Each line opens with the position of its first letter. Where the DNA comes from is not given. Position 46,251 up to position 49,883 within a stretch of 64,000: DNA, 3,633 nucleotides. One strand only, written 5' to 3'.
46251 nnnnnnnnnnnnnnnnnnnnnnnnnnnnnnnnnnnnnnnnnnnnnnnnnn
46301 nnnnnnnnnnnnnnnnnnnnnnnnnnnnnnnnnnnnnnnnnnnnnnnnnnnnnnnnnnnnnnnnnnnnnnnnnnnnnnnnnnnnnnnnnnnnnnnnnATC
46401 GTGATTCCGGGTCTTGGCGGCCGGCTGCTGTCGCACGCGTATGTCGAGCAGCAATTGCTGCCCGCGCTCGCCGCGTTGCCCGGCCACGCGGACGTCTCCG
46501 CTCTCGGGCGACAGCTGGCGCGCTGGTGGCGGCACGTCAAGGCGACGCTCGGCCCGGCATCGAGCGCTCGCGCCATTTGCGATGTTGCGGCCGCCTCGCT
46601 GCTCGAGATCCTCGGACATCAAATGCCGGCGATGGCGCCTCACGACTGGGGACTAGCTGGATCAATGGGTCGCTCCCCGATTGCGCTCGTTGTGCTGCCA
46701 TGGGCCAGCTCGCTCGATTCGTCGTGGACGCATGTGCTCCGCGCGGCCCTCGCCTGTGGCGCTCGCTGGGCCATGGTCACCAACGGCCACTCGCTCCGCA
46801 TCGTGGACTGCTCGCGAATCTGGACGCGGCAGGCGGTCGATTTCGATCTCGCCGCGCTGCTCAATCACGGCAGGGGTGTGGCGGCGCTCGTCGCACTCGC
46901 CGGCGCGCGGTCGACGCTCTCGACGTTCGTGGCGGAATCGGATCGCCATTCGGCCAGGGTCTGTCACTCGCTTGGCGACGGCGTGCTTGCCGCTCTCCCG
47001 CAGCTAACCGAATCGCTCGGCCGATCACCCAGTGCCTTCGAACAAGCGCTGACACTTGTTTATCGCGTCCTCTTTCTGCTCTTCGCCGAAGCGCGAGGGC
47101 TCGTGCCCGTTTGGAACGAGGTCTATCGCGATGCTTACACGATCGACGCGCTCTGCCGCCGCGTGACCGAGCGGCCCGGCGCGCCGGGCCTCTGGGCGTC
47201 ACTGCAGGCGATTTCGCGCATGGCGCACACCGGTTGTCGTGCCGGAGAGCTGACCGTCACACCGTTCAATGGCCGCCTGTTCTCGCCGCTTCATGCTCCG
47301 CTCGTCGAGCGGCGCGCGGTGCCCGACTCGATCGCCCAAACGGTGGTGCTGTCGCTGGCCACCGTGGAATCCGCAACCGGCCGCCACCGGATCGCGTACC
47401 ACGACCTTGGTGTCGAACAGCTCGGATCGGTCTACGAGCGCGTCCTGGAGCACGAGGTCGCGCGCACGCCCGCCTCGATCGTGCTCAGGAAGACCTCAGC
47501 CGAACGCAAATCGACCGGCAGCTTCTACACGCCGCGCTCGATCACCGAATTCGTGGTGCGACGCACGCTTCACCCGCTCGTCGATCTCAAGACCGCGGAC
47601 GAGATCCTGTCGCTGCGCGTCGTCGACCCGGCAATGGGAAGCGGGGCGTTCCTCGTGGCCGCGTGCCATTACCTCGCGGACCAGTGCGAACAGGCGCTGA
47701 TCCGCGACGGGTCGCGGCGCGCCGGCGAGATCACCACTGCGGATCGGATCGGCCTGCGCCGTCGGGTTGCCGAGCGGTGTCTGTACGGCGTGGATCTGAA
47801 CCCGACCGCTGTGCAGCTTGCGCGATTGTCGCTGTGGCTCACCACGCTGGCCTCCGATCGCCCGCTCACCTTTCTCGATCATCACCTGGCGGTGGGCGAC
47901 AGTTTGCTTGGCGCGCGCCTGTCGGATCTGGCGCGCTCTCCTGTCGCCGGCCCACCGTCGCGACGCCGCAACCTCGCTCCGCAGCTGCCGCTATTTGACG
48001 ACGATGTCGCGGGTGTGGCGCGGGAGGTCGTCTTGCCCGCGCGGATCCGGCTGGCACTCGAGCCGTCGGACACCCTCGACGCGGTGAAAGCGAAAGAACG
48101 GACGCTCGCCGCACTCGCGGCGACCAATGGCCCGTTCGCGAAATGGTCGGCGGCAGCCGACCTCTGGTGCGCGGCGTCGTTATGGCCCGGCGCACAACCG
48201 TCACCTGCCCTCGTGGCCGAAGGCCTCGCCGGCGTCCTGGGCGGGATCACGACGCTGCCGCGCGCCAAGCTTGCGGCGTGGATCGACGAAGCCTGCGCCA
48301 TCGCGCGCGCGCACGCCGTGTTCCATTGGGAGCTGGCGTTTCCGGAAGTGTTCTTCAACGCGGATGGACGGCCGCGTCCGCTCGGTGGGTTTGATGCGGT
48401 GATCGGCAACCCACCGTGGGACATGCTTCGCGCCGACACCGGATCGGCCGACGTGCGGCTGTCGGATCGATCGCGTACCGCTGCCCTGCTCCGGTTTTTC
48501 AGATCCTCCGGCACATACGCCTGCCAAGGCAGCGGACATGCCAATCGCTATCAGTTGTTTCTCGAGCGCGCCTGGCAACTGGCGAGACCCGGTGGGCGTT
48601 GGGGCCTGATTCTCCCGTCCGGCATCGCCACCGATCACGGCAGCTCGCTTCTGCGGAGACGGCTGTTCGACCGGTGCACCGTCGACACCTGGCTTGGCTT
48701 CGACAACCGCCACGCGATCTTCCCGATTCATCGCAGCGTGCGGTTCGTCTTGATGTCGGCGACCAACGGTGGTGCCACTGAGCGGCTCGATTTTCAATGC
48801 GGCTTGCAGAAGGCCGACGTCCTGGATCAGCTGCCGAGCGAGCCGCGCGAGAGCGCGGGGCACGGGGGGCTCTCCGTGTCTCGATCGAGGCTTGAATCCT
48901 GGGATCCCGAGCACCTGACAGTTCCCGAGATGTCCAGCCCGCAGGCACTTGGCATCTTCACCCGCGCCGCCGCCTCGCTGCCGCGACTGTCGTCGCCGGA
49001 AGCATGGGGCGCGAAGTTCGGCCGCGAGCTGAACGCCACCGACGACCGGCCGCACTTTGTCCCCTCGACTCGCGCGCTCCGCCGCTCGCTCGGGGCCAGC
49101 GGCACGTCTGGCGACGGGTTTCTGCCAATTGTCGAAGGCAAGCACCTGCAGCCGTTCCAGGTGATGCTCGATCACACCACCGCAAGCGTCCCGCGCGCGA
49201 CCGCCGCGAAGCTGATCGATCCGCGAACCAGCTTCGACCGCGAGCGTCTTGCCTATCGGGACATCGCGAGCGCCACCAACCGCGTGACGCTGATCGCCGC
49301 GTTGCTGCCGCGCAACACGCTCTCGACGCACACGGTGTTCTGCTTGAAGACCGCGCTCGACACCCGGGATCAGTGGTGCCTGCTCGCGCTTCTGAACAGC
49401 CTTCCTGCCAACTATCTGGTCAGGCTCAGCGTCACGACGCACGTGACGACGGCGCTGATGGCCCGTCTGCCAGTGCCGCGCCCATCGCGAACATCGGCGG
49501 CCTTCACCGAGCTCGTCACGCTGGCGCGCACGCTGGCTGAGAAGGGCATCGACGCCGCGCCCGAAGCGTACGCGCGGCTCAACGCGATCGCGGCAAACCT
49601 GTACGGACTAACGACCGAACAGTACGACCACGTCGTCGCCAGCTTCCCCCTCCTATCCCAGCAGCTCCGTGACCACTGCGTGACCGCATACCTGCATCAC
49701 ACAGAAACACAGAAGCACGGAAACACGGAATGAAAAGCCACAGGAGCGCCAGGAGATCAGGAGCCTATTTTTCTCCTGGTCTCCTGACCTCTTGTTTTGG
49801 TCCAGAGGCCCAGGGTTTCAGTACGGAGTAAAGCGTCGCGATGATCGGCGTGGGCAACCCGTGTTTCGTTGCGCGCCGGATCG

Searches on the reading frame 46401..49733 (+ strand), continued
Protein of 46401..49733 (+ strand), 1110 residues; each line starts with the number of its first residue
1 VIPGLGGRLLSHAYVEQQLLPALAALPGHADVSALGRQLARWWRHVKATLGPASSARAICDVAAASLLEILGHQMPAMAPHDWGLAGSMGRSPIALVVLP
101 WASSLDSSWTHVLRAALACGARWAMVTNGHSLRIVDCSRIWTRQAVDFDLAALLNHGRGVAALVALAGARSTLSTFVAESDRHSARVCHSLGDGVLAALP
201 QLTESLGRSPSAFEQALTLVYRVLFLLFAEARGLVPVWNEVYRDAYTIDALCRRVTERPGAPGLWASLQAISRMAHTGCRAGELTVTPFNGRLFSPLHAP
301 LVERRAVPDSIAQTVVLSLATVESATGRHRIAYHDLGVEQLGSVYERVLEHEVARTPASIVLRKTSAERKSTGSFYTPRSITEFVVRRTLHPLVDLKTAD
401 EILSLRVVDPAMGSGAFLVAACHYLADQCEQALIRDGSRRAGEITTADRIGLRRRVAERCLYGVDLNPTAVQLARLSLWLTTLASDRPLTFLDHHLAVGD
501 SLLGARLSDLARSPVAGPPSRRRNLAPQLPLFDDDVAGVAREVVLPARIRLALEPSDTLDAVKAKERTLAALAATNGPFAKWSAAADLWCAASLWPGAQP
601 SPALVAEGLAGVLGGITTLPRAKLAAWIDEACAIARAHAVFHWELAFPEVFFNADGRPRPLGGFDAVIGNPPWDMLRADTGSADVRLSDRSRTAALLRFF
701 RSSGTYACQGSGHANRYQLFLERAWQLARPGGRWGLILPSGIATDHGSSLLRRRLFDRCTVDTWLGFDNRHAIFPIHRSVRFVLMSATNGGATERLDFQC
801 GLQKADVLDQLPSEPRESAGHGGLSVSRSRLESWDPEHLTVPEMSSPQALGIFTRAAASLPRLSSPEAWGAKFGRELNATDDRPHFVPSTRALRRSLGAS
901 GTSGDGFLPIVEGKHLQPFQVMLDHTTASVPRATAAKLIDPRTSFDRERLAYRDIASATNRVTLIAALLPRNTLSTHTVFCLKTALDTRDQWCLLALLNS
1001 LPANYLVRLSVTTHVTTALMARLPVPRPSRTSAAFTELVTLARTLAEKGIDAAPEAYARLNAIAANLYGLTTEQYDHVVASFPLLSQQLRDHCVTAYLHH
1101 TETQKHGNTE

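Call 61: get_annotated_region(hit=H4, flank=10000)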
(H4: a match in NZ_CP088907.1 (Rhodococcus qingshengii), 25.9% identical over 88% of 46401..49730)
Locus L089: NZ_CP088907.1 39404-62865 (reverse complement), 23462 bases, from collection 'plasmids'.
description: Rhodococcus qingshengii strain VT6 plasmid pCP1, complete sequence
organism: Rhodococcus qingshengii (NCBI taxid 334542)
taxonomy: Bacteria; Actinomycetota; Actinomycetes; Mycobacteriales; Nocardiaceae; Rhodococcus; Rhodococcus qingshengii
host: -; source: cell culture,forest soil; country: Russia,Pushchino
typing (MOB-suite, as given by PLSDB): mobilizable; relaxase MOBP
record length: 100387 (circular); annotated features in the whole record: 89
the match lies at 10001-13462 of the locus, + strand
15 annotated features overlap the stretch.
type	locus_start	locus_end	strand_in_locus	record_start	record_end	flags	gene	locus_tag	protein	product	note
CDS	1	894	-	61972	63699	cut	-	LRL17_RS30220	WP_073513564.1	hypothetical protein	-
CDS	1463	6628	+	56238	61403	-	-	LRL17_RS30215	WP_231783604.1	DEAD/DEAH box helicase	-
CDS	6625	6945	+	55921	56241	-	-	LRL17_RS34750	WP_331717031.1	hypothetical protein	-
CDS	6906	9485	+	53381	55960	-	-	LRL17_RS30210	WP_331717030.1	helicase-related protein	-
CDS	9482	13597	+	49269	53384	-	-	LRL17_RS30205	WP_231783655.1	DNA methyltransferase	-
CDS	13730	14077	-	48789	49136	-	-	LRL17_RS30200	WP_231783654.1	DUF3024 domain-containing protein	-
CDS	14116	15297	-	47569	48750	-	-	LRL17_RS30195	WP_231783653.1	IS30 family transposase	-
CDS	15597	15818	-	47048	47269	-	-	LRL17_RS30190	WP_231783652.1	hypothetical protein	-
CDS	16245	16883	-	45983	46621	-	-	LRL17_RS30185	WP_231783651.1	hypothetical protein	-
CDS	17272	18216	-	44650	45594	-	-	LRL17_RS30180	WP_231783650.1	hypothetical protein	-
CDS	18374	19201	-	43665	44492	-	-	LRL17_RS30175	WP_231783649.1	hypothetical protein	-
CDS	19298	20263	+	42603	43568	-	-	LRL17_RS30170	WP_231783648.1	recombinase family protein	GO:0006310 - DNA recombination [Evidence IEA]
CDS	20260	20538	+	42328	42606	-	-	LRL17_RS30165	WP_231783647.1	hypothetical protein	-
CDS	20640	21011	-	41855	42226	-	-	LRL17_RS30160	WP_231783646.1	hypothetical protein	-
CDS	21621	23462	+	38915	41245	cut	-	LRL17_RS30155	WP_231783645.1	hypothetical protein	-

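Call 67: search_protein_representatives(alignment_id=A1)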
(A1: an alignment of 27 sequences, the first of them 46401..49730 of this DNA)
Query: 27 sequences, 1109 profile positions. Proteins with E-value up to 0.001 (for the whole library): 28053; up to 1e-10: 16355; up to 1e-30: 5611. The best 150 are listed.
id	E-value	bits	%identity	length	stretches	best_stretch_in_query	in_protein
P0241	0.0e+00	1533.8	-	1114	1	4-1108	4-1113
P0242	0.0e+00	1503.8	-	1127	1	3-1100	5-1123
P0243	0.0e+00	1484.7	-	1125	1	1-1098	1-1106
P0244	0.0e+00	1390.8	-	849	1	1-858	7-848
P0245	0.0e+00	1304.3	-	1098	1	1-1097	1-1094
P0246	0.0e+00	1267.6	-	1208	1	1-1100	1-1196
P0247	0.0e+00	1259.6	-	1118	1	3-1095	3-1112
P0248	0.0e+00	1254.4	-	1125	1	1-1099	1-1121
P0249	0.0e+00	1239.8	-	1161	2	378-1100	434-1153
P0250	0.0e+00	1228.3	-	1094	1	3-1100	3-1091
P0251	0.0e+00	1212.6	-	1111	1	1-1097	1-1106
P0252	0.0e+00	1210.0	-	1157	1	4-1096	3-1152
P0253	0.0e+00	1196.2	-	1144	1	4-1096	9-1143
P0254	0.0e+00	1193.7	-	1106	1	4-1099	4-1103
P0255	0.0e+00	1192.6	-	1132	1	1-1098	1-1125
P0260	0.0e+00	1155.4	-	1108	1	2-1100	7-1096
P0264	0.0e+00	1123.4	-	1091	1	3-1098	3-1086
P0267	0.0e+00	1112.1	-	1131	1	7-1097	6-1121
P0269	0.0e+00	1094.1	-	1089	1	4-1097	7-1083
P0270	0.0e+00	1087.7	-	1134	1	4-1096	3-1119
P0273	0.0e+00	1066.0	-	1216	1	5-1097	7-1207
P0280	1.0e-283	960.6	-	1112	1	9-1088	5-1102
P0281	1.3e-283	960.2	-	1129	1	2-1099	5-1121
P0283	1.4e-282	956.8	-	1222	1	2-1096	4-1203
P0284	1.5e-278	943.5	-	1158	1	3-1080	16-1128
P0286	1.2e-260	884.2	-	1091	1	3-1098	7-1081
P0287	1.2e-250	851.1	-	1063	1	2-1072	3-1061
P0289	2.9e-242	823.3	-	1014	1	2-1030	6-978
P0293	2.8e-240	816.8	-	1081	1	6-1098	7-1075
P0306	3.0e-209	714.0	-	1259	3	367-688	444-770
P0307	3.3e-209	713.8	-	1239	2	105-689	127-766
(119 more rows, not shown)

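Call 68: list_cluster_members(proteins=[P0280, P0281, P0283, P0284, P0286, P0287, P0289, P0293, P0306, P0307])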
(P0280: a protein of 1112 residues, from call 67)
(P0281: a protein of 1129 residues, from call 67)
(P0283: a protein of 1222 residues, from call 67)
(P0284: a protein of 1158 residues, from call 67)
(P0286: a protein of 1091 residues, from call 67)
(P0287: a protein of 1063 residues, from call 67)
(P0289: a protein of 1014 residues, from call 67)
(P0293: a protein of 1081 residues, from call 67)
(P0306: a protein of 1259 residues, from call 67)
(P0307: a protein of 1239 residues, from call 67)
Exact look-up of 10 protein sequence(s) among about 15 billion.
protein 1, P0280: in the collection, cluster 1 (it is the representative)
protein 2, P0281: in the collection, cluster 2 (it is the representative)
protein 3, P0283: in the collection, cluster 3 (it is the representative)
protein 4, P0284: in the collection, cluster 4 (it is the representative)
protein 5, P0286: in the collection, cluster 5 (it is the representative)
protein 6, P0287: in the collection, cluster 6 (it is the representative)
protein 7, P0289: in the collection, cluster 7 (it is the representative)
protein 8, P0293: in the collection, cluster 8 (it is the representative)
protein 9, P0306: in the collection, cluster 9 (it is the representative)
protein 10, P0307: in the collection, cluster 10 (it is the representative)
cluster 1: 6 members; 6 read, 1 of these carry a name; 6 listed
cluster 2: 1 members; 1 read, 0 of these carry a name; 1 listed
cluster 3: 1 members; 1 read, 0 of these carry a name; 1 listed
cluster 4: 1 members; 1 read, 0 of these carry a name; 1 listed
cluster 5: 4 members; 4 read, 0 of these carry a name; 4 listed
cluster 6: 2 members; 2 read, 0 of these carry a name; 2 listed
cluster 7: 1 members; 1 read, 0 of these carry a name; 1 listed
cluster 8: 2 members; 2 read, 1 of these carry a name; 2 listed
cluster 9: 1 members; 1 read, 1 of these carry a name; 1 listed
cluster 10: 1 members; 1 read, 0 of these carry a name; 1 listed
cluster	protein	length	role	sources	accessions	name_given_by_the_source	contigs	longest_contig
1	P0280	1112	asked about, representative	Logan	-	-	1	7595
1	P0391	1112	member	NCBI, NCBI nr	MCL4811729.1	MAG: N-6 DNA methylase [Vicinamibacteraceae bacterium] | N-6 DNA methylase [Vicinamibacteraceae bacterium]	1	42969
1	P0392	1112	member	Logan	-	-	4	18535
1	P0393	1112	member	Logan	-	-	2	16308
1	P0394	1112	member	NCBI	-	-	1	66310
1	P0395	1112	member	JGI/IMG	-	-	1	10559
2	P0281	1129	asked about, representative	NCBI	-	-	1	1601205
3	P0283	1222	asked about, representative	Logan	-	-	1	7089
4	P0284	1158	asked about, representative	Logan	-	-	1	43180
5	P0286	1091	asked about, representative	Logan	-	-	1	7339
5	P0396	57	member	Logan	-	-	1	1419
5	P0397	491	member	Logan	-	-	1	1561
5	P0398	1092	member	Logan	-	-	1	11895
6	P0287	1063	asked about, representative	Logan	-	-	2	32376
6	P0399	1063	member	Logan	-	-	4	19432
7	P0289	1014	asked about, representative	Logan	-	-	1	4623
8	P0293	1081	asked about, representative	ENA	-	-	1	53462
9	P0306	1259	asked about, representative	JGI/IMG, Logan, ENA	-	hypothetical protein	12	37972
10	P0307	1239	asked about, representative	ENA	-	-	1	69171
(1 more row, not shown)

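Call 69: find_encoding_contigs(protein=P0306, flank=10000, max_places=3)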
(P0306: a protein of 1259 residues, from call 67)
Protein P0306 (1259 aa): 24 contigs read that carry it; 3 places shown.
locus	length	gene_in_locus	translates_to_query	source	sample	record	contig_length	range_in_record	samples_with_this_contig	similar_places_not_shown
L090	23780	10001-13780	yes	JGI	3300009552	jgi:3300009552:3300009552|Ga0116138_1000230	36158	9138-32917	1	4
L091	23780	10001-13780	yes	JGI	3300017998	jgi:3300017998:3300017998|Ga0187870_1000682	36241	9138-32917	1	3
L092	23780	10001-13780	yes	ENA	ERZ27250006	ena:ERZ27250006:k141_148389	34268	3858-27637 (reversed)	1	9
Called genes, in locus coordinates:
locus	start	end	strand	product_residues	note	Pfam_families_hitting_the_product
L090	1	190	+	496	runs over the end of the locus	-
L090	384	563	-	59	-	-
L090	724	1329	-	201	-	-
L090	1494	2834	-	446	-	PF13428:TPR_14 (faint)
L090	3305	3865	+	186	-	-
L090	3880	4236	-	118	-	-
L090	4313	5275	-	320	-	-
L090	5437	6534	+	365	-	PF01878:EVE (weak), PF27126:NmeDI_C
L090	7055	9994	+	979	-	PF00176:SNF2-rel_dom, PF00270:DEAD (weak), PF04851:ResIII (weak), PF00271:Helicase_C, PF12137:RapA_C (weak)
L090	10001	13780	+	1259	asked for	PF02384:N6_Mtase (weak), PF20473:MmeI_Mtase (weak), PF07669:Eco57I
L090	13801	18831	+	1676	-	PF00270:DEAD, PF00271:Helicase_C, PF09369:MZB, PF18741:MTES_1575 (weak)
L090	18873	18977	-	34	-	-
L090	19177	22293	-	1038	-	PF05970:PIF1 (weak), PF13086:AAA_11 (faint), PF13604:AAA_30, PF13245:AAA_19, PF01443:Viral_helicase1 (weak), PF13538:UvrD_C_2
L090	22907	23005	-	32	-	-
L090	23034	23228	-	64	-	-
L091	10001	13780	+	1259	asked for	PF02384:N6_Mtase (weak), PF20473:MmeI_Mtase (weak), PF07669:Eco57I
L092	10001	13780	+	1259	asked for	PF02384:N6_Mtase (weak), PF20473:MmeI_Mtase (weak), PF07669:Eco57I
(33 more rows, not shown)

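Call 70: find_encoding_contigs(protein=P0307, flank=10000, max_places=2)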
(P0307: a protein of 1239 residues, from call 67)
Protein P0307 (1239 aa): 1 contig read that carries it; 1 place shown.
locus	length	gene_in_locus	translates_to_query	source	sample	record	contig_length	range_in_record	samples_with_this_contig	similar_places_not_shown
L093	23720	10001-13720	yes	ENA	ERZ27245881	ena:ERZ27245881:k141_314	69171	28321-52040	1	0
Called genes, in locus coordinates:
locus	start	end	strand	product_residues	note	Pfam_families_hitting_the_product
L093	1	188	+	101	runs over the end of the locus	PF01909:NTP_transf_2, PF18765:Polbeta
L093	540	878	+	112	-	-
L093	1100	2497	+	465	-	PF04326:SLFN_AlbA_2, PF13749:HATPase_c_4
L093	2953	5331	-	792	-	PF02463:SMC_N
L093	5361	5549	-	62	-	-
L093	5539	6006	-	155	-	-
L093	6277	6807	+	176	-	-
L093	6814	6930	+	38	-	-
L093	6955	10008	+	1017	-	PF00176:SNF2-rel_dom, PF00270:DEAD (weak), PF04851:ResIII, PF00271:Helicase_C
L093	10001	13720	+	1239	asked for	PF02384:N6_Mtase, PF20473:MmeI_Mtase (weak), PF07669:Eco57I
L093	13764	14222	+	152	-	PF13772:AIG2_2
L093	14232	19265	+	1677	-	PF00270:DEAD, PF04851:ResIII (weak), PF27116:YjiV_N (weak), PF00271:Helicase_C, PF09369:MZB, PF04480:DUF559 (faint), PF18741:MTES_1575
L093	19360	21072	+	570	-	-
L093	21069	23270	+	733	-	PF13091:PLDc_2 (faint), PF09565:RE_NgoFVII (faint)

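Call 94: list_cluster_members(proteins=[P0246, P0249, P0252, P0253, P0260, P0264, P0267, P0269, P0270, P0273])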
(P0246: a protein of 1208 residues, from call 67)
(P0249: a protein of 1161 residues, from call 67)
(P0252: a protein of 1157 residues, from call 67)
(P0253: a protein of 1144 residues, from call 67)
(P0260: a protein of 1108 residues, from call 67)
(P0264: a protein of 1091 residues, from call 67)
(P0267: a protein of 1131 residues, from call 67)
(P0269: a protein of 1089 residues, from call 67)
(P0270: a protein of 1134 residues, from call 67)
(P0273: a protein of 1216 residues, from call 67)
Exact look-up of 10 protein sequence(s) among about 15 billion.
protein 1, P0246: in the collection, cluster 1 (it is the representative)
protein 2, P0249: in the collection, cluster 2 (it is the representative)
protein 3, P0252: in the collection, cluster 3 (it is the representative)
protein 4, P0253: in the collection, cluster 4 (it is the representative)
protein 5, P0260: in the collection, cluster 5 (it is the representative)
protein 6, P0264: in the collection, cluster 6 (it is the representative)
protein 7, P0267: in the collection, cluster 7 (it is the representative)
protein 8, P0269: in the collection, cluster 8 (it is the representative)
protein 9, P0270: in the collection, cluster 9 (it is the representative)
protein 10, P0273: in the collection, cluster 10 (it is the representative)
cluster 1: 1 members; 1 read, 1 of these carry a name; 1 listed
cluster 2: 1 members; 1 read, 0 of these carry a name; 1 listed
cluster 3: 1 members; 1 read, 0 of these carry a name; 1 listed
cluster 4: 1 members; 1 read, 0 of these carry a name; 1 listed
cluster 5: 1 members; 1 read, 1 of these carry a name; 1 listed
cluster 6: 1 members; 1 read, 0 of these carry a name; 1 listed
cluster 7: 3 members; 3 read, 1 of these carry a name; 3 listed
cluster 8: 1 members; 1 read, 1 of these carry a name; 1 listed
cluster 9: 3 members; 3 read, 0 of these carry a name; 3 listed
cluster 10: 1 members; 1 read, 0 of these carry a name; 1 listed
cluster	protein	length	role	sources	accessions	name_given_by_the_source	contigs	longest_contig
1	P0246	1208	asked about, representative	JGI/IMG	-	hypothetical protein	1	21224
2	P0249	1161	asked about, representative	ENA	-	-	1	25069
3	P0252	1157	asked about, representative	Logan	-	-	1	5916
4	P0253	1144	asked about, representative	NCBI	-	-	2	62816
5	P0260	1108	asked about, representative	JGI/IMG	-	hypothetical protein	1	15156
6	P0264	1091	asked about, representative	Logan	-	-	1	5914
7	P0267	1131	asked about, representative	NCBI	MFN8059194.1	MAG: N-6 DNA methylase [Vicinamibacterales bacterium]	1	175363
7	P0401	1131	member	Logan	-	-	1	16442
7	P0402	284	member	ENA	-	-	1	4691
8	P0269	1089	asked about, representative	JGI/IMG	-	hypothetical protein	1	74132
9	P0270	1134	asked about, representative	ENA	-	-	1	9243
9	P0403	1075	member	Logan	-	-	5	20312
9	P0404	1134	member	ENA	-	-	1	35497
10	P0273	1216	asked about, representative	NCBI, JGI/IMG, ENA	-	-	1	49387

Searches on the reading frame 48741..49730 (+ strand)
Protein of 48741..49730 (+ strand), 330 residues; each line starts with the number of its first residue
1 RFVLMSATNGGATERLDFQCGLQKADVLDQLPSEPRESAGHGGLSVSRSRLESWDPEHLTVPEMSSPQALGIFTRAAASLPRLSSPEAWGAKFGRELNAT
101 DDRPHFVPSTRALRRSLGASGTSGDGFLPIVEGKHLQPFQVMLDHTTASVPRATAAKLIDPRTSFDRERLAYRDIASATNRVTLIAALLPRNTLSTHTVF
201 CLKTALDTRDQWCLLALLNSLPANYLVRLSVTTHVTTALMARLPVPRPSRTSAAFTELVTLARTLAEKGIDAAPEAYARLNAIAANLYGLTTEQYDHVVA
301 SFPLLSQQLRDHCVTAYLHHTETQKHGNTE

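Call 38: search_protein_families(library=pfam, proteins=[window:48741-49730:+], max_evalue=10)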
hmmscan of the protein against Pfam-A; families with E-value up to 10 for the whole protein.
window:48741-49730:+ (330 aa): 1 family
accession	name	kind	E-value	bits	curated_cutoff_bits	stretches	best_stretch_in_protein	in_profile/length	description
PF12950.13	TaqI_C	-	0.043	14.5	26.5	1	129-227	2-94/118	TaqI-like C-terminal specificity domain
